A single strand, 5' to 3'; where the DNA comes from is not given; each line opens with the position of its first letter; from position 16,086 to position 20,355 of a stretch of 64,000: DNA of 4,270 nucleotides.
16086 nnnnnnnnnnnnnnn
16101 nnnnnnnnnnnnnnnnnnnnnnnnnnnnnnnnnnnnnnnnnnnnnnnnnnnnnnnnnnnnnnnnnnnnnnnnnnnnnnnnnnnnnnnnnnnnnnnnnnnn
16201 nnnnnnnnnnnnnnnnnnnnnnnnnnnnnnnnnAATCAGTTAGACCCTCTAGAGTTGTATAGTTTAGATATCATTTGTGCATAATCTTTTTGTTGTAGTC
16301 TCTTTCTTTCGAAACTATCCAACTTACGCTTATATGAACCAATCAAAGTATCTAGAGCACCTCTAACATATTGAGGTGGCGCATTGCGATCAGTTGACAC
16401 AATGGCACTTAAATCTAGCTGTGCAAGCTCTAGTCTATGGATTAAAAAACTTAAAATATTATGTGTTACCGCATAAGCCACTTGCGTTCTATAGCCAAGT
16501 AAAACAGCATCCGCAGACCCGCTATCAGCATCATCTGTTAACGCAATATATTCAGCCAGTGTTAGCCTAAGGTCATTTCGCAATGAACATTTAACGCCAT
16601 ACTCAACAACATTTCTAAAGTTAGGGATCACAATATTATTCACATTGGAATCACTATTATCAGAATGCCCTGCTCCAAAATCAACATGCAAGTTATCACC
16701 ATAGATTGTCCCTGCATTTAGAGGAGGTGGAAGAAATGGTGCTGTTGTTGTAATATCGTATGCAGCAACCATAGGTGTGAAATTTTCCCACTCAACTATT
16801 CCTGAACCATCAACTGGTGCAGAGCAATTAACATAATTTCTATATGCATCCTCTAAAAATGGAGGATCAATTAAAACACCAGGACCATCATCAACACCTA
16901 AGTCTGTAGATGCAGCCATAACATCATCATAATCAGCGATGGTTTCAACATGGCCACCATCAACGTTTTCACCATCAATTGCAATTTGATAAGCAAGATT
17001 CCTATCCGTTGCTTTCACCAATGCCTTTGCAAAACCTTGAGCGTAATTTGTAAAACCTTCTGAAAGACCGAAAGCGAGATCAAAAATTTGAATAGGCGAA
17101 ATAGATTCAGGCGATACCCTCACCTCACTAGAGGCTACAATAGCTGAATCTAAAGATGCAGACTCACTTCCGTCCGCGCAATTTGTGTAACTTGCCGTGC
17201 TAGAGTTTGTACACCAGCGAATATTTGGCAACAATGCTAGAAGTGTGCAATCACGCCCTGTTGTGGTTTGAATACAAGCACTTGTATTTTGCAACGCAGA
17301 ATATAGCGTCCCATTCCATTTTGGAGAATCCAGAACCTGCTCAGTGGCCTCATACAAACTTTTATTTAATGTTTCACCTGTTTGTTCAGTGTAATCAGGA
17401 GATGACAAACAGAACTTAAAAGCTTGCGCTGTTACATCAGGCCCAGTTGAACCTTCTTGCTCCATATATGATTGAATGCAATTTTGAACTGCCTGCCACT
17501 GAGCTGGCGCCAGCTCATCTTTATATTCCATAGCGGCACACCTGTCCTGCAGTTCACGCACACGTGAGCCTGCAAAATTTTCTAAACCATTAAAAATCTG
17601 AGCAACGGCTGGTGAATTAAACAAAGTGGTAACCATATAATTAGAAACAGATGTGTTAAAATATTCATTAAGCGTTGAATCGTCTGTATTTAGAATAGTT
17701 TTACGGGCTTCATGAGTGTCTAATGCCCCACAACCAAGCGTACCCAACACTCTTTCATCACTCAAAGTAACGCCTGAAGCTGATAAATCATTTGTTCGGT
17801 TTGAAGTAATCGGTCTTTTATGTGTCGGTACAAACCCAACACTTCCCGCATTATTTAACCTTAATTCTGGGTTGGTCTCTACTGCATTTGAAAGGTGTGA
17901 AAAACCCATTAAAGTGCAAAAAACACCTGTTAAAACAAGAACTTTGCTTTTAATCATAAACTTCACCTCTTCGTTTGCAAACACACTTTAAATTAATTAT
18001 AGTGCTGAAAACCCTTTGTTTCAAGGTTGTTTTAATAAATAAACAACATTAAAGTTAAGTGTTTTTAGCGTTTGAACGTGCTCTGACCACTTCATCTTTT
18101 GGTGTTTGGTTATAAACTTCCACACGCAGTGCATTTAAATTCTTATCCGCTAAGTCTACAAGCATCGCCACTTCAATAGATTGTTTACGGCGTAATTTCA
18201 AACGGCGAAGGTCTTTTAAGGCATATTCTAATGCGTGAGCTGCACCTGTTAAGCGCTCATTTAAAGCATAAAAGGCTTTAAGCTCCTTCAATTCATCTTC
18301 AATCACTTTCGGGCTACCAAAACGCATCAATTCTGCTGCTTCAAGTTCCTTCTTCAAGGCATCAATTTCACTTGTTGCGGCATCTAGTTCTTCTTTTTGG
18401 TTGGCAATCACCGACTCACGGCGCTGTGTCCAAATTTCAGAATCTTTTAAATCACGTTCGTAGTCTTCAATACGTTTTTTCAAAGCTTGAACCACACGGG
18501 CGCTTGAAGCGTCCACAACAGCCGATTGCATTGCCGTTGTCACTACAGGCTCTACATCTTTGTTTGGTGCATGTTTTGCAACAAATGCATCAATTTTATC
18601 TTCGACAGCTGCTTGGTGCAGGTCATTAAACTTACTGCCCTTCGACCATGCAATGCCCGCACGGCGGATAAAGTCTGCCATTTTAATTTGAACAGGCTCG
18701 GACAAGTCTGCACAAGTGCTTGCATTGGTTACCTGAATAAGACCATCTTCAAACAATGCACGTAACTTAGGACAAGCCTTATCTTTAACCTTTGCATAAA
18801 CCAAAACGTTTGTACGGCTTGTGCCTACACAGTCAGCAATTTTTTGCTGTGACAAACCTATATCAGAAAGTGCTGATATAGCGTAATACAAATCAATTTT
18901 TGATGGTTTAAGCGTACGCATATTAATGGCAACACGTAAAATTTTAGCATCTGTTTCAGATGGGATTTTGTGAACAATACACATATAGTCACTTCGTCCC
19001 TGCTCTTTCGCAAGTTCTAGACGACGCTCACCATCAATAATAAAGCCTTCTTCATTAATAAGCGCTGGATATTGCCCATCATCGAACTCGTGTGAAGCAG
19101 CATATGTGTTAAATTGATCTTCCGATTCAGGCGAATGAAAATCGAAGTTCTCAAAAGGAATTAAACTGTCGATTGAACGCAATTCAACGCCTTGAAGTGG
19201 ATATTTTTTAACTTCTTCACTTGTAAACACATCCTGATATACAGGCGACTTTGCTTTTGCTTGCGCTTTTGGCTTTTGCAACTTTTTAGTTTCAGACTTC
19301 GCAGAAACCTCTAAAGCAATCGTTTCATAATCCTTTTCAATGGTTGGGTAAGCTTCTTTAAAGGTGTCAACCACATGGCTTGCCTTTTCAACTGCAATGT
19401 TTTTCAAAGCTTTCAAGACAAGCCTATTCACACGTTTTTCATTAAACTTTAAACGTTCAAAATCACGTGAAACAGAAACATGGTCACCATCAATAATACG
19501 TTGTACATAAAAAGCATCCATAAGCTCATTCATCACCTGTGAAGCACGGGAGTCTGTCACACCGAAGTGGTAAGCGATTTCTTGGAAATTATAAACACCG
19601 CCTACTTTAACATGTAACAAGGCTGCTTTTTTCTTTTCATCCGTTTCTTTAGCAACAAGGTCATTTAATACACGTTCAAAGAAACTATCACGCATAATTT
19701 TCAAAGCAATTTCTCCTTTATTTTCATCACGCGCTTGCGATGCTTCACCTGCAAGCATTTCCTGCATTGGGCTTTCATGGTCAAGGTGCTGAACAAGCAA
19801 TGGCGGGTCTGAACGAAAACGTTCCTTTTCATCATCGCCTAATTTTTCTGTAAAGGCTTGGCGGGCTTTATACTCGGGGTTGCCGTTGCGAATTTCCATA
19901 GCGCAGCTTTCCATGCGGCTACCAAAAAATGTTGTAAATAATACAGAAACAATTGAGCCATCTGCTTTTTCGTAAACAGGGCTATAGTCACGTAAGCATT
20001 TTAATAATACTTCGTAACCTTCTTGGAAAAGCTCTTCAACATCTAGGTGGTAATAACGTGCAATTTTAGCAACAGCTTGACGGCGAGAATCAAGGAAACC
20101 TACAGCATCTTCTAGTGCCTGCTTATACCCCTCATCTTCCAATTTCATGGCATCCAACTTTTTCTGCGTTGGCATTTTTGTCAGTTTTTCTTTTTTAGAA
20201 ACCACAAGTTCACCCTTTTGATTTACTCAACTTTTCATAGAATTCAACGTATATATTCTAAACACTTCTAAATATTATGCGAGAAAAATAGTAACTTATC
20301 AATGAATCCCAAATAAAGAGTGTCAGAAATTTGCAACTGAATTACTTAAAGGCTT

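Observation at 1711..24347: The F-type operon is split: traA-L-E-K and traB-V-C are separated by about 12.6 kb of non-canonical genes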

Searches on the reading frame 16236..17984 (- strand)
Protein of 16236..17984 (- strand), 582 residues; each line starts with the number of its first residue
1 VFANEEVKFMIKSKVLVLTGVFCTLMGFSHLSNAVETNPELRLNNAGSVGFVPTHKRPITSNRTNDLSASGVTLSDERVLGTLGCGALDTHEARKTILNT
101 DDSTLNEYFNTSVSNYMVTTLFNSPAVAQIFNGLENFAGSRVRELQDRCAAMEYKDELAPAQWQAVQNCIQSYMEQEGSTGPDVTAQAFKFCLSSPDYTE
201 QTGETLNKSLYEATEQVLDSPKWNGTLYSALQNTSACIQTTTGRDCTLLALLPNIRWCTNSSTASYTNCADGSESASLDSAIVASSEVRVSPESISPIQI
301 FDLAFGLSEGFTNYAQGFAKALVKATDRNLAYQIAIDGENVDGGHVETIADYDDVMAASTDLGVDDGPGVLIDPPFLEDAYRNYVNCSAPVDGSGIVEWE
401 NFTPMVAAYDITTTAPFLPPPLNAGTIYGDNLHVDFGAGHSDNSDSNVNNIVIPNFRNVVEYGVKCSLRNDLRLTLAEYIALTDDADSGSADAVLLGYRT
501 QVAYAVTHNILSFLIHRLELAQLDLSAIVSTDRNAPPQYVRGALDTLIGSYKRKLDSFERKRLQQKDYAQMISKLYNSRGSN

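Call 3: search_protein_families(library=pfam, proteins=[window:16236-17984:-], max_evalue=0.01)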
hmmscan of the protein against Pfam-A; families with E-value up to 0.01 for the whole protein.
window:16236-17984:- (582 aa): 0 families

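Call 9: search_protein_families(library=ncbifam, proteins=[window:16236-17984:-], max_evalue=0.1)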
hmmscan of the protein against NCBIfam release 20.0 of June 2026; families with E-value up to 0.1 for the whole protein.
window:16236-17984:- (582 aa): 0 families

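Call 24: search_solved_structures(query=A1, max_evalue=10)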
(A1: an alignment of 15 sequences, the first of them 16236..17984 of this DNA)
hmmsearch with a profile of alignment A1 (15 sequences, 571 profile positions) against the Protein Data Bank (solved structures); distinct sequences matched with E-value up to 10: 1.
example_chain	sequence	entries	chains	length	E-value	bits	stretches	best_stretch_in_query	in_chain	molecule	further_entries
3i5f_A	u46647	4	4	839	0.3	13.3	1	266-372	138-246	Myosin heavy chain isoform A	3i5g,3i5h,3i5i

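Call 27: search_protein_families(library=pfam, alignment_id=A1, max_evalue=0.1)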
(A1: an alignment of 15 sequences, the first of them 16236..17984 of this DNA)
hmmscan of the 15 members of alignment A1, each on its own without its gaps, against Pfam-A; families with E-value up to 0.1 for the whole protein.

A. member 1, window:16236-17984:- (582 aa): 0 families

B. families by the number of members that match (of 15 scanned): 5 families
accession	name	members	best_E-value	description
PF22780.1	HI0933_like_1st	1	0.016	HI0933-like protein barrel and H2TH domain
PF22807.2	TrAA12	1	0.016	TrAA12-like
PF06340.16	TcpF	1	0.047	Vibrio cholerae toxin co-regulated pilus biosynthesis protein F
PF15851.11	DUF4723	1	0.065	Domain of unknown function (DUF4723)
PF24811.1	Ig_Shg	1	0.065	DE-cadherin, Ig-like domain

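Call 42: find_homologous_proteins(query=A4, max_evalue=0.001)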
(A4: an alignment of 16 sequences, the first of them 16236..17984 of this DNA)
Query A4 (16 sequences) (582 aa, profile of the alignment): 12 proteins with E <= 0.001 among 8000 candidates.
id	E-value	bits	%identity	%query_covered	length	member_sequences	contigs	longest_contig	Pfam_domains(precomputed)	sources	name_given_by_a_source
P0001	8.0e-124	433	93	100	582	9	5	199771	-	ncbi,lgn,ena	-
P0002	6.8e-89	317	68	99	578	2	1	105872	-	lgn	-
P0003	1.2e-88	317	60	99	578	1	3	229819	-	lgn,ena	-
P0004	1.0e-84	304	58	94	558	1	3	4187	-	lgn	-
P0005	3.6e-81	292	53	97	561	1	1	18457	-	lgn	-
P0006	6.6e-76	275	52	97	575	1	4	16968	-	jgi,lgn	jgi:hypothetical protein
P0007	2.2e-75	273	51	96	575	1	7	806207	-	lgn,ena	-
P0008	1.2e-68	251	46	98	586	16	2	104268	-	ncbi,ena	-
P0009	3.9e-68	249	47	93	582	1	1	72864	-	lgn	-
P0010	2.8e-60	223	47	96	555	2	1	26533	-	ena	-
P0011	8.4e-44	169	29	88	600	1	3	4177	-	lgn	-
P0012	6.4e-33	133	89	42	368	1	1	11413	-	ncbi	ncbi:MAG: hypothetical protein CFH43_00001, partial [Proteobacteria bacterium]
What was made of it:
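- Tried and rejected: The word-indexed homolog search with the Cys-rich profile gave only 12 close hits (call 42).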

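Call 65: search_protein_representatives(alignment_id=A5)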
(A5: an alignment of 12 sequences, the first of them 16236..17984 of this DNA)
Query: 12 sequences, 560 profile positions. Proteins with E-value up to 0.001 (for the whole library): 47; up to 1e-10: 32; up to 1e-30: 19. The best 47 are listed.
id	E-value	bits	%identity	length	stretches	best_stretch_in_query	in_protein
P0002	3.9e-275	930.4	-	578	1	1-559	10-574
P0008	1.7e-247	839.2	-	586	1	1-559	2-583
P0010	1.4e-241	819.6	-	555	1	1-559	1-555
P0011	2.3e-176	604.3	-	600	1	2-559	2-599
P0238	1.2e-147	509.5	-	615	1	6-558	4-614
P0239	5.0e-112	391.9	-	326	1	242-559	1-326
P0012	4.7e-95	335.9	-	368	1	315-559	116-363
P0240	4.0e-84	299.8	-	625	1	22-559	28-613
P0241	3.3e-82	293.5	-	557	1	6-559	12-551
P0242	1.2e-79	285.0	-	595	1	69-557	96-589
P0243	2.2e-79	284.2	-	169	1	1-171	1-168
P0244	1.3e-78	281.6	-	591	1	63-551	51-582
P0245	1.1e-74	268.6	-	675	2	192-558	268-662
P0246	1.5e-70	255.0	-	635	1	33-552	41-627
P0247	2.0e-68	248.0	-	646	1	63-558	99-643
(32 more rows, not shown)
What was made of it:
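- Tried and rejected: The exhaustive search gave 47 (call 65).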

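Call 68: search_protein_families(library=pfam, alignment_id=A8, max_evalue=0.01)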
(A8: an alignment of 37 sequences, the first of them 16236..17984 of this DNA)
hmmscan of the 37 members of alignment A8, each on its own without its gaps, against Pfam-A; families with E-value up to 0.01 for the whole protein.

A. member 1, window:16236-17984:- (582 aa): 0 families

B. families by the number of members that match (of 37 scanned): 2 families
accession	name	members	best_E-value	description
PF01551.29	Peptidase_M23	2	5.3e-22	Peptidase family M23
PF07486.17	Hydrolase_2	1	4e-17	Cell Wall Hydrolase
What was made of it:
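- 16236..17984 (-): Secreted Cys-rich protein, probable TraH homolog. No Pfam TraH hit in 37 members (call 68).
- On MPF_F (F-type mating-pair formation system): However, none of the 37 family members scanned hits Pfam TraH (call 68).
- Tried and rejected: Pfam scans of 15 and 37 members of the Cys-rich family gave no TraH hit and no other informative family (calls 27, 68).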

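Call 90: find_encoding_contigs(protein=P0007, flank=10000, max_places=1)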
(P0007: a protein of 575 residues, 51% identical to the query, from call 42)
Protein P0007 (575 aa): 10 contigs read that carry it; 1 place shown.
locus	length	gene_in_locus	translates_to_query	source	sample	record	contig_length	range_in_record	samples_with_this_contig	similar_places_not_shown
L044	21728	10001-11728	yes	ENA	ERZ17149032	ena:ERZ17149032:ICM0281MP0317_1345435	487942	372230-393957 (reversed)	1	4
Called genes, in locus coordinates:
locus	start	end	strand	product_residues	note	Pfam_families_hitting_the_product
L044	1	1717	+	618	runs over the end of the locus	-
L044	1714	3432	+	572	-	-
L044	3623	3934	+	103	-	-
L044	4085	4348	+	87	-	-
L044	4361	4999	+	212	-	-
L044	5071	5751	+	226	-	-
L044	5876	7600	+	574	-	PF00580:UvrD-helicase, PF13245:AAA_19 (weak), PF13361:UvrD_C (weak)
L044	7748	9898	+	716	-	-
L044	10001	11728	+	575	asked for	-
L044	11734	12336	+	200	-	-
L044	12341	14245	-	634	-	-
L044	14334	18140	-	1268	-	-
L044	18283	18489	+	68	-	-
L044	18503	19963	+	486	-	PF03743:TrbI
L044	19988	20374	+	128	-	-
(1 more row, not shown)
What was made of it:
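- The same inverted layout occurs in marine relatives at 51% identity of the Cys-rich protein (call 90).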

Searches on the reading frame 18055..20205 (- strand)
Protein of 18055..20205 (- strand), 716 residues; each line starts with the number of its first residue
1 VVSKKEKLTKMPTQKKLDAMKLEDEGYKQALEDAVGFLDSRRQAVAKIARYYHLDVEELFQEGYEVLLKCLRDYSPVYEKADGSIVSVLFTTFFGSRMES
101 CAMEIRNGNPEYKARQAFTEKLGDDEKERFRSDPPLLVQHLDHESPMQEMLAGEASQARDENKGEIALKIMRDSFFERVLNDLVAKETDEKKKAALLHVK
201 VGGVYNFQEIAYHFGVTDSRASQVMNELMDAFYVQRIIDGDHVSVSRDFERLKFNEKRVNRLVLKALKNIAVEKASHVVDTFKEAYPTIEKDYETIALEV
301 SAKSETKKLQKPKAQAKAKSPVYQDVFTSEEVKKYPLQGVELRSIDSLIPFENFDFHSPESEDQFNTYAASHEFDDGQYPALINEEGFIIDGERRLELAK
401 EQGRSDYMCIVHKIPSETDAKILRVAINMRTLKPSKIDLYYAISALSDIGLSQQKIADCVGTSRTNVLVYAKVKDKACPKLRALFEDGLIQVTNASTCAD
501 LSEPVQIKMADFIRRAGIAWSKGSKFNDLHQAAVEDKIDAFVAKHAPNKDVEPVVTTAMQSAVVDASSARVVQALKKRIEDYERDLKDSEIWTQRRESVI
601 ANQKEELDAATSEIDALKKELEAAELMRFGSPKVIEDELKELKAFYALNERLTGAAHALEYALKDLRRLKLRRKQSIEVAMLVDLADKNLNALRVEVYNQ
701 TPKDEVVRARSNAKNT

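Call 3: search_protein_families(library=pfam, proteins=[window:18055-20205:-], max_evalue=0.01)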
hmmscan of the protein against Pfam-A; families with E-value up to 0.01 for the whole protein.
window:18055-20205:- (716 aa): 2 families
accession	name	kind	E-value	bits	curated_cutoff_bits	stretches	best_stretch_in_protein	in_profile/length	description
PF13545.12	HTH_Crp_2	-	0.002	18.5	27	0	448-467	20-39/70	Crp-like helix-turn-helix domain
PF24423.1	OVT1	-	0.0042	17.9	30.9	1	574-643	12-77/100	Major antigen, helical domain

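Call 9: search_protein_families(library=ncbifam, proteins=[window:18055-20205:-], max_evalue=0.1)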
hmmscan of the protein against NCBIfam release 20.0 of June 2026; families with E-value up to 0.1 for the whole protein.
window:18055-20205:- (716 aa): 6 families
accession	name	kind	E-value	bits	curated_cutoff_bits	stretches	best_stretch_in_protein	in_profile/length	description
TIGR02937.1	sigma70-ECF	superfamily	2e-05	24.3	42.9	1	40-229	9-158/165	sigma-70 family RNA polymerase sigma factor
TIGR00180.1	parB_part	domain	0.00026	20.8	58.45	1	389-467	59-137/186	ParB/RepB/Spo0J family partition protein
NF005413.0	PRK06986.1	subfamily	0.0044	16.9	201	0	155-230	158-230/241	RNA polymerase sigma factor FliA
NF009177.0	PRK12525.1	subfamily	0.044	13.6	266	0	175-233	111-163/168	RNA polymerase sigma factor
NF003057.0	PRK03975.1-5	subfamily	0.058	13.1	168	0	450-472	20-42/134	putative transcriptional regulator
NF033689.1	N2Fix_CO_CowN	equivalog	0.061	14.1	48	0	564-625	12-73/89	N(2)-fixation sustaining protein CowN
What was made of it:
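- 18055..20205 (-): Fusion protein: sigma-70-like N-terminal region, ParB N-domain plus HTH, and a C-terminal coiled coil. TIGR02937 at 2e-5 over residues 40-229 and TIGR00180 at 2.6e-4 (call 9).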

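Call 77: search_solved_structures(query=window:18055-20205:-, max_evalue=1)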
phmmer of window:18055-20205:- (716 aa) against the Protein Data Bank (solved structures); distinct sequences matched with E-value up to 1: 1.
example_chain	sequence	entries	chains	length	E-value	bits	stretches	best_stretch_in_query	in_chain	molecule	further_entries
1vz0_A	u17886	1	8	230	0.13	14.2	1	387-477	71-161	Chromosome-partitioning protein Spo0J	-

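Call 86: search_protein_families(library=pfam, alignment_id=A9, max_evalue=0.05)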
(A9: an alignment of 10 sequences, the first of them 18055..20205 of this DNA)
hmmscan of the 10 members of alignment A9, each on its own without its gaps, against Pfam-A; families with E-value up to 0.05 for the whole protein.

A. member 1, window:18055-20205:- (716 aa): 4 families
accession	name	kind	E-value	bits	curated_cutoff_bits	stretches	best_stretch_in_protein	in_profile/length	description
PF13545.12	HTH_Crp_2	-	0.002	18.5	27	0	448-467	20-39/70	Crp-like helix-turn-helix domain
PF24423.1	OVT1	-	0.0042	17.9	30.9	1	574-643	12-77/100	Major antigen, helical domain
PF18360.6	hnRNP_Q_AcD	-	0.015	15.9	26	0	250-285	15-50/70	Heterogeneous nuclear ribonucleoprotein Q acidic domain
PF13613.12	HTH_Tnp_4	-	0.027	14.5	27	0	207-234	22-49/53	Helix-turn-helix of DDE superfamily endonuclease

B. families by the number of members that match (of 10 scanned): 26 families (the first 25 are shown)
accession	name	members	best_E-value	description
PF13613.12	HTH_Tnp_4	10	0.00036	Helix-turn-helix of DDE superfamily endonuclease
PF13545.12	HTH_Crp_2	9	1.2e-05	Crp-like helix-turn-helix domain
PF12802.13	MarR_2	8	5.9e-05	MarR family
PF13744.12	HTH_37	8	0.00022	Helix-turn-helix domain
PF04545.22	Sigma70_r4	7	0.00019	Sigma-70, region 4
PF20432.4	Xre-like-HTH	3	0.0046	Antitoxin Xre-like helix-turn-helix domain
PF02195.25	ParB_N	2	0.00018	ParB N-terminal domain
PF13384.12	HTH_23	2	0.0073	Homeodomain-like domain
PF04542.20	Sigma70_r2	2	0.0091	Sigma-70 region 2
PF08535.16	KorB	1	0.00072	KorB domain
PF09339.16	HTH_IclR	1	0.004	IclR helix-turn-helix domain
PF24423.1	OVT1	1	0.0042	Major antigen, helical domain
PF13412.12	HTH_24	1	0.0042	Winged helix-turn-helix DNA-binding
PF24034.1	DUF7343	1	0.0044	Domain of unknown function (DUF7343)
PF05119.17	Terminase_4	1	0.0051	Phage terminase, small subunit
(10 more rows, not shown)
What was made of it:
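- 18055..20205 (-): Sigma70_r4 hits in 7 of 10 homologs (call 86).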

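Call 87: search_solved_structures(query=A9, max_evalue=1)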
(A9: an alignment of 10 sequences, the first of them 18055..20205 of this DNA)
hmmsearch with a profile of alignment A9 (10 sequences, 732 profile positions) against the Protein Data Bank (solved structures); distinct sequences matched with E-value up to 1: 13.
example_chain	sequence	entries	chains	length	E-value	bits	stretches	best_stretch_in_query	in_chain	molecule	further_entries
1vz0_A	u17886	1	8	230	5.4e-06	28.3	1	375-484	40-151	Chromosome-partitioning protein Spo0J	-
6sdk_A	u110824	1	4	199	6.6e-06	28.1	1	356-484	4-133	Stage 0 sporulation protein J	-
7bnk_A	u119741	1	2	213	0.0037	19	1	379-482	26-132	ParB family protein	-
7bnr_A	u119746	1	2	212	0.004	18.9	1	380-482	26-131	ParB family protein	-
7o0n_A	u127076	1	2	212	0.011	17.5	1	379-482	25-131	ParB family protein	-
6t1f_A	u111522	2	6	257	0.017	16.7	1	403-484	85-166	Chromosome-partitioning protein ParB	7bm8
8csh_D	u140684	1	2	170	0.025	16.2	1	570-667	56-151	Par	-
3j80_B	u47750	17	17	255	0.067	14.8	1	270-371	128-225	eS1 | 40S ribosomal protein S1 | Small ribosomal subunit protein eS1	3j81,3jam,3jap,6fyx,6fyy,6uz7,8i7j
5it7_B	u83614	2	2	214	0.075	14.7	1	270-370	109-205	40S ribosomal protein S1 | Ribosomal protein eS1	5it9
6gsm_B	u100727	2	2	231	0.089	14.4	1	270-370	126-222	40S ribosomal protein S1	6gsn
4v92_BB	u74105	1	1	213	0.16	13.6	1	270-369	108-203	ES1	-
8hno_A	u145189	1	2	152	0.32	12.6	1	460-486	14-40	Archaeal transcription regulator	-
8hnp_A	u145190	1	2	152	0.32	12.6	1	460-486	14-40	Archaeal transcription regulator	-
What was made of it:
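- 18055..20205 (-): Family profile against Spo0J 1VZ0 at 5e-6 over residues 375-484 (call 87).
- On ParB/Spo0J and sigma-70 (for the 716-aa fusion): ParB: family profile against 1VZ0 and 6SDK at 5e-6 (call 87) and TIGR00180 at 2.6e-4 (call 9).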
